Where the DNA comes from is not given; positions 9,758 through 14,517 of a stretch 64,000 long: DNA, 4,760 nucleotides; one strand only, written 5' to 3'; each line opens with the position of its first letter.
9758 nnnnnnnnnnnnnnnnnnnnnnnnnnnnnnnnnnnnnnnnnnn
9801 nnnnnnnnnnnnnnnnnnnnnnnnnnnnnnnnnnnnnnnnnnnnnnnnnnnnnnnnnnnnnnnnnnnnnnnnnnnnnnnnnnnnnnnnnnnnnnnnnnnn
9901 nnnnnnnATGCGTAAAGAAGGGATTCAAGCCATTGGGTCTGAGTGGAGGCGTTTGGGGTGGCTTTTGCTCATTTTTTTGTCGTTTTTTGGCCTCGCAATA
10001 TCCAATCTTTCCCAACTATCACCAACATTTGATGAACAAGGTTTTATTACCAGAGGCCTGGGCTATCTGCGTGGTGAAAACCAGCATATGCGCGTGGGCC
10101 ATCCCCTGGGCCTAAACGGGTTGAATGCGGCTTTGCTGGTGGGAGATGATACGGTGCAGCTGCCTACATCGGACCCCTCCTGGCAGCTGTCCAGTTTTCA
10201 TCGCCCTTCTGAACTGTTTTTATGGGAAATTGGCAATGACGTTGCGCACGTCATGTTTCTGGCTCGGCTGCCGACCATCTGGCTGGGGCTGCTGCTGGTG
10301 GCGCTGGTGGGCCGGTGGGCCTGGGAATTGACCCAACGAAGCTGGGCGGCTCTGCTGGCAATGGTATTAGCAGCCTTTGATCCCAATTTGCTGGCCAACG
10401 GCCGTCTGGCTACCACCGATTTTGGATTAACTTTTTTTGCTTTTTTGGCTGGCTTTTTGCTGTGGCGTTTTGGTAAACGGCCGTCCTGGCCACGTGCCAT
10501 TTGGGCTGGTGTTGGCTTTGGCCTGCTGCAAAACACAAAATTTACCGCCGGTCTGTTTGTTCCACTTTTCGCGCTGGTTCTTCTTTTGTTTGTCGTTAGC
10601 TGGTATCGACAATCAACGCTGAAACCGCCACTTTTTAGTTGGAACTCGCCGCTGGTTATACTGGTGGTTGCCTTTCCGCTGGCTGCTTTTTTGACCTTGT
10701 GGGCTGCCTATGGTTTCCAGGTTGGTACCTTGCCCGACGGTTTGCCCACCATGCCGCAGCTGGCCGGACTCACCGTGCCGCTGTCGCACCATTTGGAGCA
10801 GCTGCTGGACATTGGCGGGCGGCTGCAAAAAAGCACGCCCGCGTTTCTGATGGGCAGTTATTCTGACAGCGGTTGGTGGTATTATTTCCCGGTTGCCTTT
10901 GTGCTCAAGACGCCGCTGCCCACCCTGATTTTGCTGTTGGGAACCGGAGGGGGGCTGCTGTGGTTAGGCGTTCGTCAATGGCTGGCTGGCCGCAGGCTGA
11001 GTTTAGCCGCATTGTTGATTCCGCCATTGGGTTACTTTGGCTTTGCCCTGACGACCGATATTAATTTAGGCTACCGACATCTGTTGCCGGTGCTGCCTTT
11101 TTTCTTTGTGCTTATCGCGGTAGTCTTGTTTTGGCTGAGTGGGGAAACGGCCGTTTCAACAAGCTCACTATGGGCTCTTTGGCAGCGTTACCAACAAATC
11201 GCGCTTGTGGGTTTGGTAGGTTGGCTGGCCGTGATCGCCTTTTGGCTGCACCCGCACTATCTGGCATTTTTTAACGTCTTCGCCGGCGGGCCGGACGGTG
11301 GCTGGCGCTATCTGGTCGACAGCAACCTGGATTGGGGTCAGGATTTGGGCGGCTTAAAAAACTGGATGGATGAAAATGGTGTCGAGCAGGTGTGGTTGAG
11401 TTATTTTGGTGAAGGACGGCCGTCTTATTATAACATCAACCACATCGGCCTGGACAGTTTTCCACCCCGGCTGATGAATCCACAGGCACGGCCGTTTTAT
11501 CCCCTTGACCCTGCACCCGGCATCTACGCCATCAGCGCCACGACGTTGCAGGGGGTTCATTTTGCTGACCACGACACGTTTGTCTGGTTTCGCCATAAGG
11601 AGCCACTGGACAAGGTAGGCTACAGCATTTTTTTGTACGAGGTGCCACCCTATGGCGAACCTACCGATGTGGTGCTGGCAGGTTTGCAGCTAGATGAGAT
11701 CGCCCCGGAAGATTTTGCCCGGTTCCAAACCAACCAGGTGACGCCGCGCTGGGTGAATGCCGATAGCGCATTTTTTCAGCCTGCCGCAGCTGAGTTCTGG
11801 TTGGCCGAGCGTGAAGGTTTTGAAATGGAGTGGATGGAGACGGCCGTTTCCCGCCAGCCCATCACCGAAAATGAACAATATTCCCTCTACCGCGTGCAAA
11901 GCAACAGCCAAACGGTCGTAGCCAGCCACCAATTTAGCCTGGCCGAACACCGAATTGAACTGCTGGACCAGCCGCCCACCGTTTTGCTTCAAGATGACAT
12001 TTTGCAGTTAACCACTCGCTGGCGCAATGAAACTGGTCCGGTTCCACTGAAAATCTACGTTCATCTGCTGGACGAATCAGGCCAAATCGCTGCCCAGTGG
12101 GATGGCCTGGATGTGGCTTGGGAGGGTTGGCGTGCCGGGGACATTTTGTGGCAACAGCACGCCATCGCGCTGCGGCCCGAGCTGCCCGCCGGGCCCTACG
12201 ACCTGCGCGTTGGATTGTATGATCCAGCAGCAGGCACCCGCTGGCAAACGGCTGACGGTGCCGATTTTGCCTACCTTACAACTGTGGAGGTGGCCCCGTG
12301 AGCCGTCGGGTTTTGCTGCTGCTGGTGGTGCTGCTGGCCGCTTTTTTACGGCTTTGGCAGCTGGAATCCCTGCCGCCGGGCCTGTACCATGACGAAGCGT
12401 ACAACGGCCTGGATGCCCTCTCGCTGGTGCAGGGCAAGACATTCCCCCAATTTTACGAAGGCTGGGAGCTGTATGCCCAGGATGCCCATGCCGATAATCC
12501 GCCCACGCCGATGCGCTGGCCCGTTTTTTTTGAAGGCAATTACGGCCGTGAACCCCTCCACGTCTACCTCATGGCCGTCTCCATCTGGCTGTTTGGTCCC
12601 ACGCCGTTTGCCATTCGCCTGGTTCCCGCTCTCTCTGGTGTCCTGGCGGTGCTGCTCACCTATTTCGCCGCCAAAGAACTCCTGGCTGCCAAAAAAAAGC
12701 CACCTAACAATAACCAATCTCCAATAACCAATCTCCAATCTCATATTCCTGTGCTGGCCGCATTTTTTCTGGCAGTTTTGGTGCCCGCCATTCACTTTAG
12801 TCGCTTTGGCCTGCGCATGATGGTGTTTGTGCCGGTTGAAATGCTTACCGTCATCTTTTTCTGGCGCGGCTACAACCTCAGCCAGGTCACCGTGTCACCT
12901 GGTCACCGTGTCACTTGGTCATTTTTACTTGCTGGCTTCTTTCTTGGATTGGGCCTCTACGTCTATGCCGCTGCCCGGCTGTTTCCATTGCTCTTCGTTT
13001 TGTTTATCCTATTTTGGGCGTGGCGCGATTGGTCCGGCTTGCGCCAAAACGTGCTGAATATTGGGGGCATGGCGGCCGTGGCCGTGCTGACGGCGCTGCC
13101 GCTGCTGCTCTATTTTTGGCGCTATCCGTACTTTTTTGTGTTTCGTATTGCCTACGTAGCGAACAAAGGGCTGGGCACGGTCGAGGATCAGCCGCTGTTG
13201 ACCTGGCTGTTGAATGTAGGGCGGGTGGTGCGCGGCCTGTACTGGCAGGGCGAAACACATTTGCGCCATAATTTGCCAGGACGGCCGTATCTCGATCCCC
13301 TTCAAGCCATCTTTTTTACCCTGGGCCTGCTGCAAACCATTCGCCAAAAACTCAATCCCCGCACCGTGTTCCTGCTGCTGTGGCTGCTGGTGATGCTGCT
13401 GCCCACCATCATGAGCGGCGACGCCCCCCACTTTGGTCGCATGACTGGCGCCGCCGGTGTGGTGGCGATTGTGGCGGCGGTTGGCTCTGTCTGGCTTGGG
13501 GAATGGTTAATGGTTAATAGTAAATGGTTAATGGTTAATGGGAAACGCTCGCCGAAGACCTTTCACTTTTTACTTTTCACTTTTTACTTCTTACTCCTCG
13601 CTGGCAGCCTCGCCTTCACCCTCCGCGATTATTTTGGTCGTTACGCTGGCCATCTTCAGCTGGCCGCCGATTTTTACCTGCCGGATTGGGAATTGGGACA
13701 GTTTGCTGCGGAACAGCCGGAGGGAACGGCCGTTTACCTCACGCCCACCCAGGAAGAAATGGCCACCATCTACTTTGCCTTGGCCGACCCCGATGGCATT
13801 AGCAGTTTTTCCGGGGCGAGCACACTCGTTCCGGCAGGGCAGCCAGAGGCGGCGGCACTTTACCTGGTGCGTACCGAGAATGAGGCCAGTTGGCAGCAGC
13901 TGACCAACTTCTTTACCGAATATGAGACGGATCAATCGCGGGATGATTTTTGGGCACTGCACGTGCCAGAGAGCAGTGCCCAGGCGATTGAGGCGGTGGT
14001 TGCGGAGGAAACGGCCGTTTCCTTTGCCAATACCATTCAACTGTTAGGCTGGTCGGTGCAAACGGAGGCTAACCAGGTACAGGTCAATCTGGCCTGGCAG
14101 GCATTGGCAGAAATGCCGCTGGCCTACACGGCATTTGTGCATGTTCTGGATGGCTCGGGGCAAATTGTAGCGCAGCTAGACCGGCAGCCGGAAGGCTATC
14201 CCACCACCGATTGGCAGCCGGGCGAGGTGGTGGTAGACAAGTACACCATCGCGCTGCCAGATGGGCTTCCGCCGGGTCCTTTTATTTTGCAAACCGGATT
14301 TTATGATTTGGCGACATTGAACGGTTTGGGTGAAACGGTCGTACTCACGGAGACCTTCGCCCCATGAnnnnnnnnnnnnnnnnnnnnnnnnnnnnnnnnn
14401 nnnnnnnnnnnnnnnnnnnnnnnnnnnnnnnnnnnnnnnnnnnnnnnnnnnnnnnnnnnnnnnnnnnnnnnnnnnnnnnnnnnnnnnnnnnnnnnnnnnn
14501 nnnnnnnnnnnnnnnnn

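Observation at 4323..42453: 38-kb island packed with 11 GT-C-like membrane proteins: candidate multi-step extracytoplasmic glycan assembly system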

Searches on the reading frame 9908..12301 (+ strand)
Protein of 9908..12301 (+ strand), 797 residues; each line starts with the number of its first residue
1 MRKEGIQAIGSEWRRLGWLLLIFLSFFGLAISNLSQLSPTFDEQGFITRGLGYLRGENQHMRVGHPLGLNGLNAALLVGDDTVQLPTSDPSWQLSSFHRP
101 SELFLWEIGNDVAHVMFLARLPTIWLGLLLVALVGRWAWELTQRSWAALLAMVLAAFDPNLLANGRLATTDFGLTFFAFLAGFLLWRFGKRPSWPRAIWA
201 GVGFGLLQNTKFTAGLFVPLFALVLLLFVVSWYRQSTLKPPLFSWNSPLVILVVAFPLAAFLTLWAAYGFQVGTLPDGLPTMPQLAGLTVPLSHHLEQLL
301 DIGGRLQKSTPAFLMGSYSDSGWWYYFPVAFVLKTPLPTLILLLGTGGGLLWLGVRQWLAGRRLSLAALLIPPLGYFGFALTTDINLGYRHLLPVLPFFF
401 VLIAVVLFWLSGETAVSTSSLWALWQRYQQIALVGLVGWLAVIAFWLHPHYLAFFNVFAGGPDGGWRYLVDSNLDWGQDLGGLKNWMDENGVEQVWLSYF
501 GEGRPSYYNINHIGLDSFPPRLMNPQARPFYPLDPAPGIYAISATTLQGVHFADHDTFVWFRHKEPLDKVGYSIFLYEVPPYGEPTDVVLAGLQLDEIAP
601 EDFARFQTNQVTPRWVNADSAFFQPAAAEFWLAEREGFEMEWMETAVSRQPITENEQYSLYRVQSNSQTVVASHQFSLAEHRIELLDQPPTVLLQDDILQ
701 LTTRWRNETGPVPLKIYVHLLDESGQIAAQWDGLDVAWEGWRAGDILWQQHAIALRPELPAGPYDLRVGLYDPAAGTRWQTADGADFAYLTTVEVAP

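Call 3: search_protein_families(library=pfam, proteins=[window:9908-12301:+], max_evalue=0.01)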
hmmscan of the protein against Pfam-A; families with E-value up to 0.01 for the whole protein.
window:9908-12301:+ (797 aa): 2 families
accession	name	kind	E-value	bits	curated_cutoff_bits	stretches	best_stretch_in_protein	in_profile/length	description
PF02366.24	PMT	-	1.1e-12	48.5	22.7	1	115-263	81-235/245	Dolichyl-phosphate-mannose-protein mannosyltransferase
PF13231.12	PMT_2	-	1.9e-08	35.1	26.1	1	115-257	20-156/160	Dolichyl-phosphate-mannose-protein mannosyltransferase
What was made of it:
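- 9908..12301 (+): GT-C no. 3, PMT/ArnT-like, 797 aa, motif FDEQGF at residue 41; shared C-terminal domain (about 11936-12298). PMT 48.5 bits (call 3).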

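Call 6: search_protein_families(library=ncbifam, proteins=[window:9908-12301:+], max_evalue=0.01)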
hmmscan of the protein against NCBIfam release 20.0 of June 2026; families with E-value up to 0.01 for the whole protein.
window:9908-12301:+ (797 aa): 0 families

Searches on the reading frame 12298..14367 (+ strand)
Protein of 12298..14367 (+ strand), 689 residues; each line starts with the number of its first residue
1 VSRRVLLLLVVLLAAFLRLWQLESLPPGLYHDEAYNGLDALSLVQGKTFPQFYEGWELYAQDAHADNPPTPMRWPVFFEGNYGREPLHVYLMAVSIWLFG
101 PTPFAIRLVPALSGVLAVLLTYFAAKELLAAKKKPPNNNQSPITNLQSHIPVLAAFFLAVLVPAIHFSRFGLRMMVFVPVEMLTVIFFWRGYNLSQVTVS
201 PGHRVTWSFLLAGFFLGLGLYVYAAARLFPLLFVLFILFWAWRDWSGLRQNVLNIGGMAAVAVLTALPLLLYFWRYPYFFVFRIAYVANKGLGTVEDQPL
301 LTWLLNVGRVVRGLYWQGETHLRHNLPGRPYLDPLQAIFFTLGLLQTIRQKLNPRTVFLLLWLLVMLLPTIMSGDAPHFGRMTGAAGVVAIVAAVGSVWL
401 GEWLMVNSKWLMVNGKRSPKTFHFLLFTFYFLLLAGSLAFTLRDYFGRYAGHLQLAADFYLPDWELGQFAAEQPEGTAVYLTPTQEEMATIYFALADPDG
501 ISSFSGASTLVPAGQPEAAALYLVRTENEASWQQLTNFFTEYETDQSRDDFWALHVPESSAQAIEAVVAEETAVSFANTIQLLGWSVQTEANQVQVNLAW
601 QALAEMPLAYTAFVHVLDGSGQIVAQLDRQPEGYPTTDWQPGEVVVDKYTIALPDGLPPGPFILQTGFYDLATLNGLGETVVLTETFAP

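Call 3: search_protein_families(library=pfam, proteins=[window:12298-14367:+], max_evalue=0.01)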
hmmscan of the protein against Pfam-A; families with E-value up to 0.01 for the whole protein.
window:12298-14367:+ (689 aa): 1 family
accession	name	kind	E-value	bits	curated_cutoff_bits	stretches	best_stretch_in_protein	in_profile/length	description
PF13231.12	PMT_2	-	0.00079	20.1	26.1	1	86-131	4-49/160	Dolichyl-phosphate-mannose-protein mannosyltransferase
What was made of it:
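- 12298..14367 (+): GT-C no. 4, divergent PMT_2 type, 689 aa, motif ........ at residue 30; shared C-terminal domain; GTGA overlap with the upstream gene. PMT_2 20.1 bits, below cut-off (call 3).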

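Call 6: search_protein_families(library=ncbifam, proteins=[window:12298-14367:+], max_evalue=0.01)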
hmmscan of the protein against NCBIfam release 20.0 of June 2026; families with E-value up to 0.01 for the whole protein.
window:12298-14367:+ (689 aa): 1 family
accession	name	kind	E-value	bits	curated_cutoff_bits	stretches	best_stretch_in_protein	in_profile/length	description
TIGR03663.1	TIGR03663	subfamily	0.00012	21.3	126.25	0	86-250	53-192/435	flippase activity-associated protein Agl23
